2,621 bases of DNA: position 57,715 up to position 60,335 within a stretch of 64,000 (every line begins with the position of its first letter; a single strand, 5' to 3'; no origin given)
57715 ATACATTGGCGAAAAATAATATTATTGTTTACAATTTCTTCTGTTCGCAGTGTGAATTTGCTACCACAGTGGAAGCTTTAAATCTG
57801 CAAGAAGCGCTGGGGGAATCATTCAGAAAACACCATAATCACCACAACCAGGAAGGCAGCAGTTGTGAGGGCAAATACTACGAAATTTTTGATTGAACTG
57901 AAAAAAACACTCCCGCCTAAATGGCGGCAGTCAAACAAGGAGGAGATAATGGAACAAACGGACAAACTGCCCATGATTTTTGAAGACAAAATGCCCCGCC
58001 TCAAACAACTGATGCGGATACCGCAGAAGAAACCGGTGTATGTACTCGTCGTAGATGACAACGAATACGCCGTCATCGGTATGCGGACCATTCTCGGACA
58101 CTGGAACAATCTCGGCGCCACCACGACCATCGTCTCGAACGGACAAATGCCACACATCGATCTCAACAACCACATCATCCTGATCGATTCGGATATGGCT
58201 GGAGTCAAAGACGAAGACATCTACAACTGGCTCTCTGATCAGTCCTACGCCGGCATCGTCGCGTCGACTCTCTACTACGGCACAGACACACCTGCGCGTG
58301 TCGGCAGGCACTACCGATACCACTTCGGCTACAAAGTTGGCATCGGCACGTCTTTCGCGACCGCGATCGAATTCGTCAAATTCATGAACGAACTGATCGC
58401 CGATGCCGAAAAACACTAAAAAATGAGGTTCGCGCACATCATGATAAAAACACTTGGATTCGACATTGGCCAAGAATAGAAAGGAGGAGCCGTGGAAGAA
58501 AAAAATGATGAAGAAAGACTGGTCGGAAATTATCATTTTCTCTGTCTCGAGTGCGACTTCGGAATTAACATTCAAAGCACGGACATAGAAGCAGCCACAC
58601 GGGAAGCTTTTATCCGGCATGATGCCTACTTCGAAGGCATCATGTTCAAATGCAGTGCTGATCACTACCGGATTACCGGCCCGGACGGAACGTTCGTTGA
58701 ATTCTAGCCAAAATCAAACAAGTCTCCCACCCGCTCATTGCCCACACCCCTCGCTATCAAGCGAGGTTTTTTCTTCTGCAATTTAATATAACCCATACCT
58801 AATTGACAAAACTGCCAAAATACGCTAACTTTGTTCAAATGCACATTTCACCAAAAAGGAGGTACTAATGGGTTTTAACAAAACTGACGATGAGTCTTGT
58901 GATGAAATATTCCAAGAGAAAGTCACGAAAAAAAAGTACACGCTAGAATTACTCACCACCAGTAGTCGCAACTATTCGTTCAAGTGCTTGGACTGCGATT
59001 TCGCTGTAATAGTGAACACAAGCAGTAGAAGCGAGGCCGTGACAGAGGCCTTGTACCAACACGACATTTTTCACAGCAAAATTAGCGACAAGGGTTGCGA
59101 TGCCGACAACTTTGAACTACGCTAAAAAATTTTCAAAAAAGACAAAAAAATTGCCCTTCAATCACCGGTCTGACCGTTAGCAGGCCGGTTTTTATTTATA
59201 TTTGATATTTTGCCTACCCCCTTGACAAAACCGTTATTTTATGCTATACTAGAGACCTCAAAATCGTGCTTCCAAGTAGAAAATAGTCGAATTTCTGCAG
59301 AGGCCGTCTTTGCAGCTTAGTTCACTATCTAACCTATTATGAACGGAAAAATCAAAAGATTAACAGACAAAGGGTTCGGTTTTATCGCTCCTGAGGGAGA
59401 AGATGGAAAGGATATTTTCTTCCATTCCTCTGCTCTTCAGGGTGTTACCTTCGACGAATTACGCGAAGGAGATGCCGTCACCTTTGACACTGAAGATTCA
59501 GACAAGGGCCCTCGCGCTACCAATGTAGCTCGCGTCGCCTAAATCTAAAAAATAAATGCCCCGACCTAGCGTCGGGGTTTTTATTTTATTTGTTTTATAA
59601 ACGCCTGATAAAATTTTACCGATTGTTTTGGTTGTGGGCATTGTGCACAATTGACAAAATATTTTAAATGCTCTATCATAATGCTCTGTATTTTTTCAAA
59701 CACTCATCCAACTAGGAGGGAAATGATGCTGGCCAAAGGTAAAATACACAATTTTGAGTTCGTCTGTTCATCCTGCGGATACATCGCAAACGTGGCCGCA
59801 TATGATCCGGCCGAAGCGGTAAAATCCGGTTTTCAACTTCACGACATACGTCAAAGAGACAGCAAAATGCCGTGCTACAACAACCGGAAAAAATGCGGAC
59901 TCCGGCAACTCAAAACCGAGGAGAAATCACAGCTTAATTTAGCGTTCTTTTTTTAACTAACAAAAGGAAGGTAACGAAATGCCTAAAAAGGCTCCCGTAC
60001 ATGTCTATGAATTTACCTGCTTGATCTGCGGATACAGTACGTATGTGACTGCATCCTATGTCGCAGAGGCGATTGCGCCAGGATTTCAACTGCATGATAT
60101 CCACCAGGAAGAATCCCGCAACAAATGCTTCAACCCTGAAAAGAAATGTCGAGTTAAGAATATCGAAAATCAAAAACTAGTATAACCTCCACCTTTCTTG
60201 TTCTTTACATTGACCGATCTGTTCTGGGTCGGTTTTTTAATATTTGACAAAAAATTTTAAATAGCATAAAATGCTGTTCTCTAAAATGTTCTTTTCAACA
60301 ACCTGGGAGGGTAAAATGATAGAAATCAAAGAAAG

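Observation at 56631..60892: Array of eight divergent small CxxC (zinc-ribbon-like) paralogs plus a DnaJ-type zinc-finger mini-protein, sandwiched between TspO and lexA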

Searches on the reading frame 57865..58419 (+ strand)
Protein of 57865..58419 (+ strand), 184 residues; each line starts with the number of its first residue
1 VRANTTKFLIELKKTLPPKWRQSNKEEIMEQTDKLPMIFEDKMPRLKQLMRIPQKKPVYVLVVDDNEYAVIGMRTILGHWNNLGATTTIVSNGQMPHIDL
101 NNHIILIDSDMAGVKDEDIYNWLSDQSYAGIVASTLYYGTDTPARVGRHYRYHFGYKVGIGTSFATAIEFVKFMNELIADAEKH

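Call 3: search_protein_families(library=pfam, proteins=[window:57865-58419:+], max_evalue=1)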
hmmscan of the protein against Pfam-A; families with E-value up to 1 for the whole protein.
window:57865-58419:+ (184 aa): 0 families

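Call 29: search_protein_families(library=pfam, proteins=[window:57949-58419:+], max_evalue=0.01)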
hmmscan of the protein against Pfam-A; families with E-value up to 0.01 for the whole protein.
window:57949-58419:+ (156 aa): 0 families

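Call 66: search_solved_structures(query=A6, max_evalue=1, show_alignments=1)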
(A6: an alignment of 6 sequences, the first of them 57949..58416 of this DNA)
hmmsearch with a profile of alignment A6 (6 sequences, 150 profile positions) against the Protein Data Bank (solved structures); distinct sequences matched with E-value up to 1: 20.
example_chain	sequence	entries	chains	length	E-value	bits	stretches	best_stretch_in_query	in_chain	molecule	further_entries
3f6c_A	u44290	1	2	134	1.9e-08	37.6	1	29-111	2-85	Positive transcription regulator evgA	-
5f64_A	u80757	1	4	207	2.7e-08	37.1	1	29-111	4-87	Positive transcription regulator EvgA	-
8zwn_A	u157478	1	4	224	3.4e-08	36.8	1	30-111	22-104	DNA-binding transcriptional activator EvgA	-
6swl_A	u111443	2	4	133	3.7e-06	30.2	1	30-97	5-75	Two-component response regulator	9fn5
1a04_A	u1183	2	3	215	0.0011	22.2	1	27-109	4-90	NITRATE/NITRITE RESPONSE REGULATOR PROTEIN NARL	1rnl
4yn8_A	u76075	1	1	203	0.0014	21.9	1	25-97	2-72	Response regulator ChrA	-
5wq0_D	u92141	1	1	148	0.011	18.9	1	26-97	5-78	Stage 0 sporulation protein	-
4e7o_A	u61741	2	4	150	0.011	18.9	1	26-103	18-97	Response regulator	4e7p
3nhz_A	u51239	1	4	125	0.011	18.9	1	30-99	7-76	Two component system transcriptional regulator mtrA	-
5wq0_B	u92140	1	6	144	0.018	18.2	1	27-97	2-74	Stage 0 sporulation protein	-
4hye_A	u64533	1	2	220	0.022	18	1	26-103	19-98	Response regulator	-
2oqr_A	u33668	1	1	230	0.023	17.9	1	30-103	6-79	Sensory transduction protein regX3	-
4zmr_A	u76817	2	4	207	0.024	17.8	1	27-103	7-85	Response regulator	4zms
1m5t_A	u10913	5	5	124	0.026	17.7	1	30-97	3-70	cell division response regulator DivK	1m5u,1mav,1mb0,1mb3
2gwr_A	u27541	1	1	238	0.041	17.1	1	30-99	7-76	DNA-binding response regulator mtrA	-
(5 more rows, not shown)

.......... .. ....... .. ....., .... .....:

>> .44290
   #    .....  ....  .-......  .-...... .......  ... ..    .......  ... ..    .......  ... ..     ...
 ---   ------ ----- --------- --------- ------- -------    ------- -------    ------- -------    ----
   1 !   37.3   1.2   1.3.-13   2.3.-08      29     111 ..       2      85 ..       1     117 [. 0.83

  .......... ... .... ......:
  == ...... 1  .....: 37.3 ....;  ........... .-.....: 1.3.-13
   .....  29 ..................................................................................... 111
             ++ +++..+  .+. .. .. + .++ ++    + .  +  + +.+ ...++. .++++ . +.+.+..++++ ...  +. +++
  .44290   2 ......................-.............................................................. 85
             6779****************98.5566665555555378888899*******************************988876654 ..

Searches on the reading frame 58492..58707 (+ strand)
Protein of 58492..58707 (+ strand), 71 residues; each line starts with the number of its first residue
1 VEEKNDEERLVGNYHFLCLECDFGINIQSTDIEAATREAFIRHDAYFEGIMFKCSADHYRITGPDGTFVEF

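Call 3: search_protein_families(library=pfam, proteins=[window:58492-58707:+], max_evalue=1)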
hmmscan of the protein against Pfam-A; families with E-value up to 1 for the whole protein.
window:58492-58707:+ (71 aa): 0 families

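Call 22: find_homologous_proteins(query=A3, max_evalue=0.01)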
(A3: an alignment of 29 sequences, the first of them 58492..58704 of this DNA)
Query A3 (29 sequences) (71 aa, profile of the alignment): 7 proteins with E <= 0.01 among 77 candidates.
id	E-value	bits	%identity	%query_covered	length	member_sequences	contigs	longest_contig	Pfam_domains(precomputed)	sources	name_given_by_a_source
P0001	9.8e-18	82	100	100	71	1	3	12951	-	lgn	-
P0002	2.0e-15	74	29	58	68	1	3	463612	-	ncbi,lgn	-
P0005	1.1e-14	72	25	68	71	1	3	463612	-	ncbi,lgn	-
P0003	4.9e-13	66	29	48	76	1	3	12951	-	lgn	-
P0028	4.9e-13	66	18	70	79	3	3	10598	-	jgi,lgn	jgi:hypothetical protein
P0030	2.1e-11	61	26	44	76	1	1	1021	-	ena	-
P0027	6.1e-11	60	27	37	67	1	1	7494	-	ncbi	-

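Call 28: search_solved_structures(query=A3, max_evalue=10, show_alignments=2)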
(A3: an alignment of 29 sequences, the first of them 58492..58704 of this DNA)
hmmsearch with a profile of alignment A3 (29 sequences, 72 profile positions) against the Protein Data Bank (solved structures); distinct sequences matched with E-value up to 10: 0.

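Call 35: predict_structure(alignment_id=A3)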
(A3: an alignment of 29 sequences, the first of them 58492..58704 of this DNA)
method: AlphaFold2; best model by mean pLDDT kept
length: 71 residues; sequences in the alignment: 29
mean_pLDDT: 84.0   pTM: 0.63
mean pLDDT of the five models: 84.0, 82.9, 83.0, 81.5, 81.1
residues with pLDDT >= 90: 31; 70-90: 30; 50-70: 10; < 50: 0
segments of 3 or more residues with pLDDT < 50: none
pLDDT, mean of each block of 10 residues (from residue 1): 58 91 91 90 86 81 91 85
secondary structure, 60 per line:
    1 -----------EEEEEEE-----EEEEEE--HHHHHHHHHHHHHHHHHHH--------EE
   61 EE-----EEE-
elements in order: E12-18 E24-29 H32-50 E59-62 E68-70

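Call 47: fold_search(model_id=the predicted structure, library=viral)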
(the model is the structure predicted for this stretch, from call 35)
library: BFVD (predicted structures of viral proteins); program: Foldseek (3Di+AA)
matches with E <= 10: 815; with E <= 0.001: 0
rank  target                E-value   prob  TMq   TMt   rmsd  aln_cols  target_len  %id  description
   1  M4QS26                8.7e-02  0.99  0.52  0.44   4.7        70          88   14  Uncharacterized protein [Synechococcus phage S-SKS1]
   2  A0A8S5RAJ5            1.4e-01  0.99  0.68  0.20   3.8        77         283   10  Uncharacterized protein [virus sp. ct9pU4]
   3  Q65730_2              1.4e-01  0.60  0.39  0.05   7.7        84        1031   14  Genome polyprotein [Brome streak virus (strain 11-Cal)]
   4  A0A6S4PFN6            2.2e-01  0.63  0.37  0.37   4.4        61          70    6  Uncharacterized protein [uncultured phage_MedDCM-OCT-S45-C4]
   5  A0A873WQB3            2.3e-01  0.94  0.51  0.50   3.7        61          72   18  (no name in the UniProt tables at hand)
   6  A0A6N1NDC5            2.6e-01  0.97  0.59  0.48   4.0        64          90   11  Putative ORFan [Tupanvirus deep ocean]
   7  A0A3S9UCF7            2.7e-01  0.41  0.34  0.35   6.3        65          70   14  (no name in the UniProt tables at hand)
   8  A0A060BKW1            2.9e-01  0.69  0.45  0.35   5.1        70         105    8  Putative phage protein [Podophage Lau218]
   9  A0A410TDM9            3.1e-01  0.85  0.48  0.43   5.1        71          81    8  (no name in the UniProt tables at hand)
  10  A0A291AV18            3.3e-01  0.72  0.40  0.35   8.1        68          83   16  Uncharacterized protein [Mycobacterium phage OKCentral2016]
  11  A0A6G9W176            3.3e-01  0.23  0.30  0.24  10.1        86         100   17  (no name in the UniProt tables at hand)
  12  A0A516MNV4            3.5e-01  0.41  0.34  0.19   5.2        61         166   11  (no name in the UniProt tables at hand)
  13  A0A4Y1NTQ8            4.0e-01  0.75  0.52  0.42   9.6        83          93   14  (no name in the UniProt tables at hand)
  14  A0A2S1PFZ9            4.0e-01  0.25  0.33  0.30   5.8        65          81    9  Uncharacterized protein [Pseudomonas phage 98PfluR60PP]
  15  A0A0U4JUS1            4.2e-01  0.57  0.43  0.44   4.1        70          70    7  (no name in the UniProt tables at hand)
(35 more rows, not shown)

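Call 52: find_related_loci(query=A5, collection=viral_contigs, flank=8000)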
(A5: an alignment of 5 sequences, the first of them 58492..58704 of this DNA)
Query A5 (71 aa) in viral_contigs; peptide patterns used: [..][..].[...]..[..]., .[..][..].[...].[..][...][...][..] (x = any residue, [..] = any of these).
39 stretches matched a pattern, but none encodes a relative of the query by tblastn (E <= 1e-3).

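Call 53: find_related_loci(query=A5, collection=metagenome_contigs, flank=8000)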
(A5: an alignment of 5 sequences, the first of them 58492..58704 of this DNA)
Query A5 (71 aa) in metagenome_contigs; peptide patterns used: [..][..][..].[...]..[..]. (x = any residue, [..] = any of these).
46 stretches matched a pattern; 1 encode a relative of the query (tblastn E <= 1e-3); 1 distinct loci.
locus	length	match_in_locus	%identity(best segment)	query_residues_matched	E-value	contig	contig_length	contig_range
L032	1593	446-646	42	6-71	2e-18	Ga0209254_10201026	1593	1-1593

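Call 69: fold_search(model_id=the predicted structure, library=pdb)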
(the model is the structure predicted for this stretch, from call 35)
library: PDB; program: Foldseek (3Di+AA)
matches with E <= 10: 92; with E <= 0.001: 0
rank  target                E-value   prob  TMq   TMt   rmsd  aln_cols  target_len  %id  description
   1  7fao_A                9.3e-01  0.20  0.32  0.26   5.0        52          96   13  Top7 surface mutant K42A Q43A K46A K57S K58S, and I68R (released 2022-05-18)
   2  6sg9_DB               2.1e+00  0.07  0.27  0.04  11.5        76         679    6  Head domain of the mt-SSU assemblosome from Trypanosoma brucei (released 2019-09-18)
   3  7o6l_A                2.6e+00  0.12  0.37  0.31   6.4        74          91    8  Crystal structure of C. elegans ERH-2 (released 2021-08-25)
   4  7o6n_A                3.0e+00  0.08  0.34  0.29   6.8        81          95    6  Crystal structure of C. elegans ERH-2 PID-3 complex (released 2021-08-25)
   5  8fmw_AC               3.1e+00  0.11  0.37  0.16   4.2        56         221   18  The structure of a hibernating ribosome in the Lyme disease pathogen (released 2023-11-08)
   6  1qys                  3.1e+00  0.09  0.30  0.25   5.4        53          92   11  Crystal structure of Top7: A computationally designed protein with a novel fold (released 2003-11-25)
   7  7o6n_B                3.3e+00  0.15  0.44  0.35   6.1        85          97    9  Crystal structure of C. elegans ERH-2 PID-3 complex (released 2021-08-25)
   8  7o6l_B                3.3e+00  0.09  0.36  0.32   6.1        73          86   10  Crystal structure of C. elegans ERH-2 (released 2021-08-25)
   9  1wz7_B                3.6e+00  0.16  0.45  0.35   6.5        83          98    6  Crystal structure of enhancer of rudimentary homologue (ERH) (released 2005-05-03)
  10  1ln0_A                3.6e+00  0.14  0.32  0.26   2.4        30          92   20  Structure of the Catalytic Domain of Homing Endonuclease I-TevI (released 2002-10-30)
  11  5hy3_B                3.6e+00  0.09  0.33  0.39   6.1        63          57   10  Crystal structure of Escherichia coli toxin LsoA in complex with T4 phage antitoxin Dmd (released 2016-06-22)
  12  7dwq_D                3.6e+00  0.06  0.31  0.26   8.3        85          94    9  Photosystem I from a chlorophyll d-containing cyanobacterium Acaryochloris marina (released 2021-06-02)
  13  6igm_A                3.8e+00  0.06  0.25  0.07  12.9        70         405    8  Cryo-EM Structure of Human SRCAP Complex (released 2019-07-24)
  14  1w9g_A                4.0e+00  0.12  0.41  0.32   5.7        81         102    2  Structure of ERH (Enhencer of Rudimentary Gene) (released 2005-04-06)
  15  4ky3_A                4.0e+00  0.09  0.32  0.18   5.1        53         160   13  Three-dimensional Structure of the orthorhombic crystal of computationally designed insertion domain , Northeast Struc (released 2013-06-19)
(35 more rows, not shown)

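Call 83: search_protein_families(library=padloc, proteins=[window:58492-58707:+], max_evalue=0.1)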
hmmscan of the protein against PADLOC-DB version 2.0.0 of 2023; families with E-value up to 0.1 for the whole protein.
window:58492-58707:+ (71 aa): 0 families

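Call 84: search_dna_similar(query=window:58492-58704:+, collection=phages, mode=protein, max_evalue=0.01, max_rows=10)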
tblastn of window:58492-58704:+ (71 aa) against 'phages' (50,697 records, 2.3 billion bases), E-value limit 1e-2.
No match.

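Call 85: search_dna_similar(query=window:58492-58704:+, collection=plasmids, mode=protein, max_evalue=0.01, max_rows=10)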
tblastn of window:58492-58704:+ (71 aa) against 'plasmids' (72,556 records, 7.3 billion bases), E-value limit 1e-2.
No match.

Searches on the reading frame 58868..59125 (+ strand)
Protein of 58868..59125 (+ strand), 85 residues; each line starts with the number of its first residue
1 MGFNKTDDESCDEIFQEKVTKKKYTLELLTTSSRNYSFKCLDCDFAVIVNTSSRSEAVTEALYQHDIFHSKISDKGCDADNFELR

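Call 3: search_protein_families(library=pfam, proteins=[window:58868-59125:+], max_evalue=1)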
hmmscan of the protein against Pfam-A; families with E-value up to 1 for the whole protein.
window:58868-59125:+ (85 aa): 4 families
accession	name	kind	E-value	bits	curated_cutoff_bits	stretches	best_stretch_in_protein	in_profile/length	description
PF24441.1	DUF7560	-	0.027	14.6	27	1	34-58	2-26/44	Family of unknown function (DUF7560)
PF23895.1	Phage_zn_bind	-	0.052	14.1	27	1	37-78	9-48/69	Phage zinc binding domain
PF09723.15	Zn_ribbon_8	-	0.11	12.9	34.4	1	36-54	4-23/41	Zinc ribbon domain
PF00971.23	EIAV_GP90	-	0.12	11.5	21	1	5-58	128-181/385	EIAV coat protein, gp90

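Call 83: search_protein_families(library=padloc, proteins=[window:58868-59125:+], max_evalue=0.1)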
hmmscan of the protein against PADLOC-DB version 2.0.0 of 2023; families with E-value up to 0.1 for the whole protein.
window:58868-59125:+ (85 aa): 0 families

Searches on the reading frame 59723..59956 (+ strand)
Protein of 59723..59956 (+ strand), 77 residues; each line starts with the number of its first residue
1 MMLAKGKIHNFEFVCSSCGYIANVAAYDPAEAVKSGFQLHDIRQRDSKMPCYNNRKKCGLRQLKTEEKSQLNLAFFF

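Call 3: search_protein_families(library=pfam, proteins=[window:59723-59956:+], max_evalue=1)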
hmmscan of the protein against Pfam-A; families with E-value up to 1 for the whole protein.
window:59723-59956:+ (77 aa): 1 family
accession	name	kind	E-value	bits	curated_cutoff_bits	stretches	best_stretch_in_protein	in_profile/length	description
PF08271.17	Zn_Ribbon_TF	-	0.096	12.7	29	1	12-23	19-30/43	TFIIB zinc-binding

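Call 15: find_related_loci(query=A2, collection=genome_contigs, flank=10000)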
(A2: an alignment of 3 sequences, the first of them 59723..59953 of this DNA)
Query A2 (77 aa) in genome_contigs; peptide patterns used: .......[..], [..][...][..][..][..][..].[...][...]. (x = any residue, [..] = any of these).
64 stretches matched a pattern, but none encodes a relative of the query by tblastn (E <= 1e-3).

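Call 76: predict_structure(alignment_id=A7)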
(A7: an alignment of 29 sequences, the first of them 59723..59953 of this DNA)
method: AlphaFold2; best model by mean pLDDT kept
length: 77 residues; sequences in the alignment: 29
mean_pLDDT: 87.0   pTM: 0.67
mean pLDDT of the five models: 87.0, 86.5, 86.3, 81.9, 81.4
residues with pLDDT >= 90: 51; 70-90: 11; 50-70: 14; < 50: 1
segments of 3 or more residues with pLDDT < 50: none
pLDDT, mean of each block of 10 residues (from residue 1): 76 96 96 97 93 91 78 62
secondary structure, 60 per line:
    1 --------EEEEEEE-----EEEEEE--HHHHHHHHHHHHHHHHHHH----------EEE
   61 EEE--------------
elements in order: E9-15 E21-26 H29-47 E58-63

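Call 83: search_protein_families(library=padloc, proteins=[window:59723-59956:+], max_evalue=0.1)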
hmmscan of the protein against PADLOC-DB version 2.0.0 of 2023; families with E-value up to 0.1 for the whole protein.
window:59723-59956:+ (77 aa): 0 families

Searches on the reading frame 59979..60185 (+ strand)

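Call 3: search_protein_families(library=pfam, proteins=[window:59979-60185:+], max_evalue=1)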
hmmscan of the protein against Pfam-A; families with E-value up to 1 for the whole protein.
window:59979-60185:+ (68 aa): 1 family
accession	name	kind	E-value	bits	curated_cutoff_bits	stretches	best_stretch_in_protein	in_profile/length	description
PF23574.1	zf-C2H2_ZNF142_18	-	0.33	11.5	27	1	11-26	2-17/35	Zinc finger protein 142 C2H2 domain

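Call 83: search_protein_families(library=padloc, proteins=[window:59979-60185:+], max_evalue=0.1)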
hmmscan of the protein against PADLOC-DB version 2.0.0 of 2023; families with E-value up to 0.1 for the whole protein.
window:59979-60185:+ (68 aa): 0 families
